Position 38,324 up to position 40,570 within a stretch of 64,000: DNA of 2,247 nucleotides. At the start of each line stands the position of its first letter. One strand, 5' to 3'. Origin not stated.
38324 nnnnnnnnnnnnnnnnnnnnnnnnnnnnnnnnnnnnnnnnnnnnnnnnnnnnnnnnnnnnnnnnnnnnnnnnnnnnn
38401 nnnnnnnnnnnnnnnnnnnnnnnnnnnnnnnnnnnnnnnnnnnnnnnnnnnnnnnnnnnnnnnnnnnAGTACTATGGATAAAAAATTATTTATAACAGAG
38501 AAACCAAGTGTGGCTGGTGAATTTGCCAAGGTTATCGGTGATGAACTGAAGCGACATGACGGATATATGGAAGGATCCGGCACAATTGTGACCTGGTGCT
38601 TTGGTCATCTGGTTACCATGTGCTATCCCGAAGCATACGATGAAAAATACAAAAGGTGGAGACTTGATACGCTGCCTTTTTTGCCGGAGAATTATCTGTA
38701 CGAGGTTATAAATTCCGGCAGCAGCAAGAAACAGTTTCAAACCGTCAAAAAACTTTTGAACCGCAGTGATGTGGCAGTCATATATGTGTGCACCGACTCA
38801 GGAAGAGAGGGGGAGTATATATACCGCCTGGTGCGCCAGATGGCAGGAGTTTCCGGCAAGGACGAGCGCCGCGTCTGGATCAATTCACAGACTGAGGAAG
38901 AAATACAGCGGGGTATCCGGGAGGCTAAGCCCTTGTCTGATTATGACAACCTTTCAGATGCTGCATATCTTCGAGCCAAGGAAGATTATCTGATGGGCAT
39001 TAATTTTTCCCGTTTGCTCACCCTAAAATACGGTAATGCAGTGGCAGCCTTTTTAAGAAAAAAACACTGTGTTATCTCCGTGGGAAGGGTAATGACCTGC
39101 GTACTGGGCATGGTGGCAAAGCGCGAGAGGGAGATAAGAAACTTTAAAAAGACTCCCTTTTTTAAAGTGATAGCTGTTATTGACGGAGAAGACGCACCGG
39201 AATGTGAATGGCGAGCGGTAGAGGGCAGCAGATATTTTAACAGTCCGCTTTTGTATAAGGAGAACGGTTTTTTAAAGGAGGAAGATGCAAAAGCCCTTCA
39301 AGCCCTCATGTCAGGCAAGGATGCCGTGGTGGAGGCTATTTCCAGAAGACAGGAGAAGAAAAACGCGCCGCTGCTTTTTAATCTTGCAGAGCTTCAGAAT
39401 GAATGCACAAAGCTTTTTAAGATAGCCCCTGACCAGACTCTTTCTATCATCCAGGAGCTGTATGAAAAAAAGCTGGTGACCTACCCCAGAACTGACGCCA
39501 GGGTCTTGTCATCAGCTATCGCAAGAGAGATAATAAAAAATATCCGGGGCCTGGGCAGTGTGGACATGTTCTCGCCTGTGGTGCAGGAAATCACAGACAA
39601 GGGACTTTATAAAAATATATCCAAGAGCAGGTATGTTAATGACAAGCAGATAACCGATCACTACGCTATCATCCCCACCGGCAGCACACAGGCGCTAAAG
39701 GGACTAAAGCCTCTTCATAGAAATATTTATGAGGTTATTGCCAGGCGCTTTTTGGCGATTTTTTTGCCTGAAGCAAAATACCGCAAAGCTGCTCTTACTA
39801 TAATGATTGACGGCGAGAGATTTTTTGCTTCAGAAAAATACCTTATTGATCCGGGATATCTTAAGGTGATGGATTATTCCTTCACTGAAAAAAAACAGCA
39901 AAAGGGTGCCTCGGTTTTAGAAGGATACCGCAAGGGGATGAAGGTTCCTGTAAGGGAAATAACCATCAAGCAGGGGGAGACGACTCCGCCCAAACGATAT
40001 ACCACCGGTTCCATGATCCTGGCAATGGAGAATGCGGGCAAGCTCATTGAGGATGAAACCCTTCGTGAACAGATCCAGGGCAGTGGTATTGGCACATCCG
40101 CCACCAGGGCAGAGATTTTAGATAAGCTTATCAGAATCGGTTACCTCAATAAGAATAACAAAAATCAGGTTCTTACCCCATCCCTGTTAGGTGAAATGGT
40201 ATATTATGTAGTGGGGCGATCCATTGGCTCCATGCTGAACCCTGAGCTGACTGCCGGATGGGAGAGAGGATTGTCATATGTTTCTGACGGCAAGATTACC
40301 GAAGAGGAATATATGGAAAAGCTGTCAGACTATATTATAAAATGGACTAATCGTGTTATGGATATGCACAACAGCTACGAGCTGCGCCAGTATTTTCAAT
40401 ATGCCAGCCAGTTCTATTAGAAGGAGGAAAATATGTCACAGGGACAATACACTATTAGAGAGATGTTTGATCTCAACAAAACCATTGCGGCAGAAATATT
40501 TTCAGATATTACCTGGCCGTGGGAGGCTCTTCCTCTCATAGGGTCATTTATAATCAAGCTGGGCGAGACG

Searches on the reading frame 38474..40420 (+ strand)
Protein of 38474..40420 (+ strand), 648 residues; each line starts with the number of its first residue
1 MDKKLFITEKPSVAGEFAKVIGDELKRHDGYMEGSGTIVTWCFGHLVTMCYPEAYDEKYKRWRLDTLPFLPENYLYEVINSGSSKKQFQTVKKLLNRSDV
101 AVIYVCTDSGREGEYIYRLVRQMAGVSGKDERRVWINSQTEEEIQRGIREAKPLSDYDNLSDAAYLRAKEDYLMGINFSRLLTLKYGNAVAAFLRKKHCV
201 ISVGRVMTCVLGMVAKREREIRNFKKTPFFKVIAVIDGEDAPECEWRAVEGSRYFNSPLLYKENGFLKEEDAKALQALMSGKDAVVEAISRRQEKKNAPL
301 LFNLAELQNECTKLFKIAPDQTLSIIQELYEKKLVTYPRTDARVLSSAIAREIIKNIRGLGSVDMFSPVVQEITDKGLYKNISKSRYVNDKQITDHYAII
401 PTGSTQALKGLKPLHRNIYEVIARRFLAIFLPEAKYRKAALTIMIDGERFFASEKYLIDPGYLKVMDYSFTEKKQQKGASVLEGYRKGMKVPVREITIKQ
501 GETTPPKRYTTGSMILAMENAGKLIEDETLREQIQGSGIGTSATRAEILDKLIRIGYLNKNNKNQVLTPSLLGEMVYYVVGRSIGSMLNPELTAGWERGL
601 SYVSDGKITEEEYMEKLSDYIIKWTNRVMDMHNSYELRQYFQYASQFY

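Call 4: search_protein_families(library=pfam, proteins=[window:38474-40420:+])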
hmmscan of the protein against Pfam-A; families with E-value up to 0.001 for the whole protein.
window:38474-40420:+ (648 aa): 2 families
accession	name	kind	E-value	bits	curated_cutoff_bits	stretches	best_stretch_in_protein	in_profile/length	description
PF01131.25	Topoisom_bac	-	4.4e-100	336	35.1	1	157-615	3-411/411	DNA topoisomerase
PF01751.28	Toprim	-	1.2e-08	35.4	23.1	1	4-137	1-94/96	Toprim domain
